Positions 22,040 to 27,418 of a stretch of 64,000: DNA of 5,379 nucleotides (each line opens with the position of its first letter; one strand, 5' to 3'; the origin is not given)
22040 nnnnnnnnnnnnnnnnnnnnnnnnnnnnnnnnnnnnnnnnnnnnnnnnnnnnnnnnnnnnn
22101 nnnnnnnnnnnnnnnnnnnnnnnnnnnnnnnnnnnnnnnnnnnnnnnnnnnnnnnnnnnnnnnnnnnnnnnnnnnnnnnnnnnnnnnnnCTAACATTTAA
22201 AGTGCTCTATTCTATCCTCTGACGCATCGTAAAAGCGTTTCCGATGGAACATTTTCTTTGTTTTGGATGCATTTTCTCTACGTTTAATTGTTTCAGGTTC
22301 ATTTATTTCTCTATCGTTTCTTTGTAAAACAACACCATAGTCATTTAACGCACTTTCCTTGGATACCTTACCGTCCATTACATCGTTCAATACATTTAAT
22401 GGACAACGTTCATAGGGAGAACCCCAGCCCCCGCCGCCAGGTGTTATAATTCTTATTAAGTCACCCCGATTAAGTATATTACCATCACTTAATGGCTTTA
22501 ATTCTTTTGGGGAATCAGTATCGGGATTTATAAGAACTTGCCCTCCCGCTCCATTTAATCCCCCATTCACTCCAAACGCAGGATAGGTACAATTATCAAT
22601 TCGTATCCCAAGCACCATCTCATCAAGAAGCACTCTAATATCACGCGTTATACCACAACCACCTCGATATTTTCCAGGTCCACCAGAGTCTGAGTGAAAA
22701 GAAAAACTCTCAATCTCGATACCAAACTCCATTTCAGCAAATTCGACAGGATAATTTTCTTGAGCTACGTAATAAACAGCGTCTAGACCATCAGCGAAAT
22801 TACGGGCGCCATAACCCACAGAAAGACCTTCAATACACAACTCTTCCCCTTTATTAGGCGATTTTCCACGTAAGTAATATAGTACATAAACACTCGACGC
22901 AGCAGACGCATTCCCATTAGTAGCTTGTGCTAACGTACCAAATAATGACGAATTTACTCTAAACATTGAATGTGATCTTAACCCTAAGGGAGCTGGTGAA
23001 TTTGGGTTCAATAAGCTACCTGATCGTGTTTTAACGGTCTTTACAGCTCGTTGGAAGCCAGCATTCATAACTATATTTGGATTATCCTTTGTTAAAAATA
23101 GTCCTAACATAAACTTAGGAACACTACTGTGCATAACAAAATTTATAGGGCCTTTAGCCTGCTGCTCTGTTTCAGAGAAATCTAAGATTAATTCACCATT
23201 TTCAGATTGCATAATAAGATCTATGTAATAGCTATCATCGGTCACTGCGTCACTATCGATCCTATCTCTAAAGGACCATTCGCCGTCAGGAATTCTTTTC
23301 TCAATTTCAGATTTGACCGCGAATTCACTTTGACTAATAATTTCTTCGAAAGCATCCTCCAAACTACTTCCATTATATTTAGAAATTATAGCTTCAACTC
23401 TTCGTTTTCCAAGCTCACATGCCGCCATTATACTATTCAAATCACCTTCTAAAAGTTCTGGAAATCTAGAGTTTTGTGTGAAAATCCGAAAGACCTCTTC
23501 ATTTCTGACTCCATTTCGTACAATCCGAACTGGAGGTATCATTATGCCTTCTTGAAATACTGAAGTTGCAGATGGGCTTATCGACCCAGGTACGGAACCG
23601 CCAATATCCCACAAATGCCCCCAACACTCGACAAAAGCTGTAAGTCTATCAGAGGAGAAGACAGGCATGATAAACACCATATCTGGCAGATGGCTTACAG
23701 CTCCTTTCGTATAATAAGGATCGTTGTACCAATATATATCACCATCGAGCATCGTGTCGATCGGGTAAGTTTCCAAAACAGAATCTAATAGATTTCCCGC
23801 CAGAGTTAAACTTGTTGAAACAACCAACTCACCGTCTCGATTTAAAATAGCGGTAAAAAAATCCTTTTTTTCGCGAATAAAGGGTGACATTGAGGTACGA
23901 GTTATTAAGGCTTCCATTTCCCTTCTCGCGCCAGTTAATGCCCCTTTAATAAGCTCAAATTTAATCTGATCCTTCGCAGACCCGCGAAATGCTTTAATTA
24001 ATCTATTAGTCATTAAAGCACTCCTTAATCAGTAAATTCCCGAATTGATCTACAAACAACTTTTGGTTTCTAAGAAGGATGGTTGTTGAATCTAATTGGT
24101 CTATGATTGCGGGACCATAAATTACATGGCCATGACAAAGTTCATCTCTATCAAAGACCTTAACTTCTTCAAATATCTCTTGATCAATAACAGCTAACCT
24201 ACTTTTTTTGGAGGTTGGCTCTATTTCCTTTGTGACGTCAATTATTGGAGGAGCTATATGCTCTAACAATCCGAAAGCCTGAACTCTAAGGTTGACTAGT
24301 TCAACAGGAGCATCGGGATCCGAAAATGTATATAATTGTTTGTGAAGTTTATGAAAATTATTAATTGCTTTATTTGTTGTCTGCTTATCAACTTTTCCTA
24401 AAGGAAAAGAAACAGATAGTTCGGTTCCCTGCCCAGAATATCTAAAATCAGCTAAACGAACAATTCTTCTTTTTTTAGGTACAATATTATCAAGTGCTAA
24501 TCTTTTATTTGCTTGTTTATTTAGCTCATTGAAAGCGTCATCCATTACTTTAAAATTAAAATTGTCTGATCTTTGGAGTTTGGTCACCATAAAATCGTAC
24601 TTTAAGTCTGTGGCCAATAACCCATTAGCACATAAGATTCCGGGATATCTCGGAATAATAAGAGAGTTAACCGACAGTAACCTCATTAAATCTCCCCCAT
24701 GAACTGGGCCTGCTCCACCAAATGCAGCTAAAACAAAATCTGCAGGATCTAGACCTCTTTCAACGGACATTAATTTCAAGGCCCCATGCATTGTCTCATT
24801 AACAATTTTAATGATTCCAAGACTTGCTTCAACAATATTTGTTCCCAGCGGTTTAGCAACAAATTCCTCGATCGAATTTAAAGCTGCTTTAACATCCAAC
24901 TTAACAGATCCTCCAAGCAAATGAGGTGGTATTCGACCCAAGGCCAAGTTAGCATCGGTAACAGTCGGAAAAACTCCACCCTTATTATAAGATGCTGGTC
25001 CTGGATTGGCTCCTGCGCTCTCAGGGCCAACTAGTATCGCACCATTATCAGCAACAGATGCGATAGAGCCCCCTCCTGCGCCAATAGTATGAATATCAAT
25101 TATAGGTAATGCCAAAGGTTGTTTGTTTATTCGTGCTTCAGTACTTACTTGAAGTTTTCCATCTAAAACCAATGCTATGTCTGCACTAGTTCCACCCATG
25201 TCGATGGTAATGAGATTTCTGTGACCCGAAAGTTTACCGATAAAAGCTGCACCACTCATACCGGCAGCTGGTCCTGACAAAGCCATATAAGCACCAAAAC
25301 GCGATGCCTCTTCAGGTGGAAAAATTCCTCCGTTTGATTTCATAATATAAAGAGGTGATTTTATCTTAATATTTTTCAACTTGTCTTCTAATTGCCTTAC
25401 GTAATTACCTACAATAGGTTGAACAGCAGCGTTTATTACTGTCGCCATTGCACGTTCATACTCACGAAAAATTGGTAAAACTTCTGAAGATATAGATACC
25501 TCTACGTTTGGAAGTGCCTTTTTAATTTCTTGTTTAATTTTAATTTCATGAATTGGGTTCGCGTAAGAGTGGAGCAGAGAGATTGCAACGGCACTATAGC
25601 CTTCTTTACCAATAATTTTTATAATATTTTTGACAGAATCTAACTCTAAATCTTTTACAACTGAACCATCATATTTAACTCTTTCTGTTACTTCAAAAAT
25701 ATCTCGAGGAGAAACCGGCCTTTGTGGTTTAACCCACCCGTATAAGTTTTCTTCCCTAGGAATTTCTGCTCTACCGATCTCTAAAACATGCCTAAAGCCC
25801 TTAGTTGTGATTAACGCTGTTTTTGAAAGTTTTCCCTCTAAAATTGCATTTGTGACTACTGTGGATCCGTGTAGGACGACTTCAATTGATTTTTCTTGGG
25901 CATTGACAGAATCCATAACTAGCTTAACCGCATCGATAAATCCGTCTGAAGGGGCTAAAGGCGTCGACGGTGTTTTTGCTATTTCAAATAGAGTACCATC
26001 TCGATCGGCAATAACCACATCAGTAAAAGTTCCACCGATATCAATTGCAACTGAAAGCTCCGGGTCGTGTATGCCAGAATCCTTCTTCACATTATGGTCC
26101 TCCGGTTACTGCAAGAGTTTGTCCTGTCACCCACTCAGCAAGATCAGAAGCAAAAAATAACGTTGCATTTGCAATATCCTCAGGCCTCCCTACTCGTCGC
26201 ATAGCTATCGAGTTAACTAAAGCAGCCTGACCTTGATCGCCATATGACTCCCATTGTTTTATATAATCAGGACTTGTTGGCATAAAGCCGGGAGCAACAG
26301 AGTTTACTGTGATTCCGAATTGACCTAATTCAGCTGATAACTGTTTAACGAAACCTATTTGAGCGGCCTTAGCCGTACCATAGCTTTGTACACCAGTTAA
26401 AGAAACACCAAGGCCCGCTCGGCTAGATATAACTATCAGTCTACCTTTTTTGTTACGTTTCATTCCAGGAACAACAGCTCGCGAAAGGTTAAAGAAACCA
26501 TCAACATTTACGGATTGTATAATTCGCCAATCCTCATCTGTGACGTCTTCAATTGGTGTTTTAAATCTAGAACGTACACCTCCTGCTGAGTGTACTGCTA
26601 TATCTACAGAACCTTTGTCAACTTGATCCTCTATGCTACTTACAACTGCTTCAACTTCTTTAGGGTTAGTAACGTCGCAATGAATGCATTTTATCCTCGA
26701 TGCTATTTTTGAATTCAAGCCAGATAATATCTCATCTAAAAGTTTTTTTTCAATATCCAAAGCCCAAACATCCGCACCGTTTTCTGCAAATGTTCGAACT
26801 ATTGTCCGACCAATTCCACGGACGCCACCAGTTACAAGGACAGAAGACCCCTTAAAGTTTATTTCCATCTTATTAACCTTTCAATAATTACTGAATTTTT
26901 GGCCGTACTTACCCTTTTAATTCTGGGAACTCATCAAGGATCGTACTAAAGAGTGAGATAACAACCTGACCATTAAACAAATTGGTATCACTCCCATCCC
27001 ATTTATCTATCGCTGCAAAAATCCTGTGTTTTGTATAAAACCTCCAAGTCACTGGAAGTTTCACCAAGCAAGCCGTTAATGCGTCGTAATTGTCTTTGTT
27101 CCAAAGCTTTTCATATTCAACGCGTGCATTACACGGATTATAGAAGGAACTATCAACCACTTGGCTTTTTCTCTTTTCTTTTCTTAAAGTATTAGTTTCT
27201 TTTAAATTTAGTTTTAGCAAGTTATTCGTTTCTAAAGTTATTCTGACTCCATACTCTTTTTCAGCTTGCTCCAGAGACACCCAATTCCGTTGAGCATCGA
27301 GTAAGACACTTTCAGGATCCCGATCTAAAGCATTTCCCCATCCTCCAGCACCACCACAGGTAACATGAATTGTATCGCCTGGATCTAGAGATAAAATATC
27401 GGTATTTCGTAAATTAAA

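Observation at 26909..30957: Apparently perfect 1675-bp tandem direct repeat: two hyuB-like genes with identical cores and divergent tails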

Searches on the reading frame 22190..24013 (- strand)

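Call 3: search_protein_families(library=pfam, proteins=[window:22190-24013:-])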
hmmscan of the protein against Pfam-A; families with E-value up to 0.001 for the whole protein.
window:22190-24013:- (607 aa): 1 family
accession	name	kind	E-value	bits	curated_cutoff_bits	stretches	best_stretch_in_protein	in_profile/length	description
PF02538.19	Hydantoinase_B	-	7.3e-131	437.6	26.8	1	15-533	1-519/519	Hydantoinase B/oxoprolinase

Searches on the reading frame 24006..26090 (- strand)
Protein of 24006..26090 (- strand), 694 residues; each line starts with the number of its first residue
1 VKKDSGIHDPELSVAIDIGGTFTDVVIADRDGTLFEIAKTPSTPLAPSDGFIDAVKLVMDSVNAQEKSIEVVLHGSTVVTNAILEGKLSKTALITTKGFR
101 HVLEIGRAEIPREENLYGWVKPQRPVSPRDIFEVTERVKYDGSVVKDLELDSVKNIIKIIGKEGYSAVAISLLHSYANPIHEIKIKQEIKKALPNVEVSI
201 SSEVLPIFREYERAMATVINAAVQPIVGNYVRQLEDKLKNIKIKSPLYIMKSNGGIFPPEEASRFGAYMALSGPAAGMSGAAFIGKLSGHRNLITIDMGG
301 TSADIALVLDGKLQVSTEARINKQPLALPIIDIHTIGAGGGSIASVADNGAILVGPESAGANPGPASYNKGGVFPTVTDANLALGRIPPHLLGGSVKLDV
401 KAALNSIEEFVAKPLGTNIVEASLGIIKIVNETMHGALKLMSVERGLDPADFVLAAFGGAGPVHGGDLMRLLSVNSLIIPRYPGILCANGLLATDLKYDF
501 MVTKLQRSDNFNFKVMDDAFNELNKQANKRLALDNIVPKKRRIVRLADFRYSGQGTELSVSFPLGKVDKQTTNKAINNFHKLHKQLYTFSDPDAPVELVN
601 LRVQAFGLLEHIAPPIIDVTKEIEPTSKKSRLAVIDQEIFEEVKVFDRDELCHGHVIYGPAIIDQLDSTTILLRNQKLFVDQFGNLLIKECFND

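Call 3: search_protein_families(library=pfam, proteins=[window:24006-26090:-])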
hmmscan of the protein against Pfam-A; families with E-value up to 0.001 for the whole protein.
window:24006-26090:- (694 aa): 4 families
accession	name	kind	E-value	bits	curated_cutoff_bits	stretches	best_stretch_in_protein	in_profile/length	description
PF01968.24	Hydantoinase_A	-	4.3e-87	292.5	22.9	1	213-498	1-289/291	Hydantoinase/oxoprolinase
PF05378.19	Hydant_A_N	-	4e-51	173.7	25.2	1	14-191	2-174/176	Hydantoinase/oxoprolinase N-terminal region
PF19278.4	Hydant_A_C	-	1.8e-12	47.5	21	1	513-684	11-186/193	Hydantoinase/oxoprolinase C-terminal domain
PF13941.12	MutL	-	0.00069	18.9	27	0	265-315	216-268/450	MutL protein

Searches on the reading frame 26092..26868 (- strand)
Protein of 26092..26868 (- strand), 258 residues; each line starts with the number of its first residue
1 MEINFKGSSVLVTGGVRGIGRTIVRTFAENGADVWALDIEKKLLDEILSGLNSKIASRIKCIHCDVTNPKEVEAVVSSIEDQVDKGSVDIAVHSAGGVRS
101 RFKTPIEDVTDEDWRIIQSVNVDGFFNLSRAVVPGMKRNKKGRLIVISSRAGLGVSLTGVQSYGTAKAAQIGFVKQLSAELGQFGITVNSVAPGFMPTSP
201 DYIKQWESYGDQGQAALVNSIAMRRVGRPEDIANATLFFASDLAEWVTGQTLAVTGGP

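Call 3: search_protein_families(library=pfam, proteins=[window:26092-26868:-])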
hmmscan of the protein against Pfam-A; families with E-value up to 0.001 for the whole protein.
window:26092-26868:- (258 aa): 5 families
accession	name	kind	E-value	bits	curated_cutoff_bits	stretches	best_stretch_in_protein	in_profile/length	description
PF13561.12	adh_short_C2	-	3.2e-57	194.3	27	1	17-257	6-234/236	Enoyl-(Acyl carrier protein) reductase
PF00106.31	adh_short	-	2.1e-46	158.3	26.6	1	10-198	3-184/195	short chain dehydrogenase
PF08659.16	KR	-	1.7e-15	57.9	22.6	1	9-179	2-165/180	KR domain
PF01370.27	Epimerase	-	4.9e-05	23.3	20.9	1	10-107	1-86/240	NAD dependent epimerase/dehydratase family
PF01073.25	3Beta_HSD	-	0.00077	19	22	1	11-80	1-68/280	3-beta hydroxysteroid dehydrogenase/isomerase family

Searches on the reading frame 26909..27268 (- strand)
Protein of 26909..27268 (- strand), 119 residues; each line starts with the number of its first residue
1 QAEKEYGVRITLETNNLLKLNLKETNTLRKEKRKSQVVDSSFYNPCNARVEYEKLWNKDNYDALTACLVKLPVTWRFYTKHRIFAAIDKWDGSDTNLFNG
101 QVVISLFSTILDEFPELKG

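Call 21: search_protein_families(library=pfam, proteins=[window:26909-27268:-], max_evalue=10)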
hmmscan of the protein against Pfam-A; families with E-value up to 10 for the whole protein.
window:26909-27268:- (119 aa): 0 families
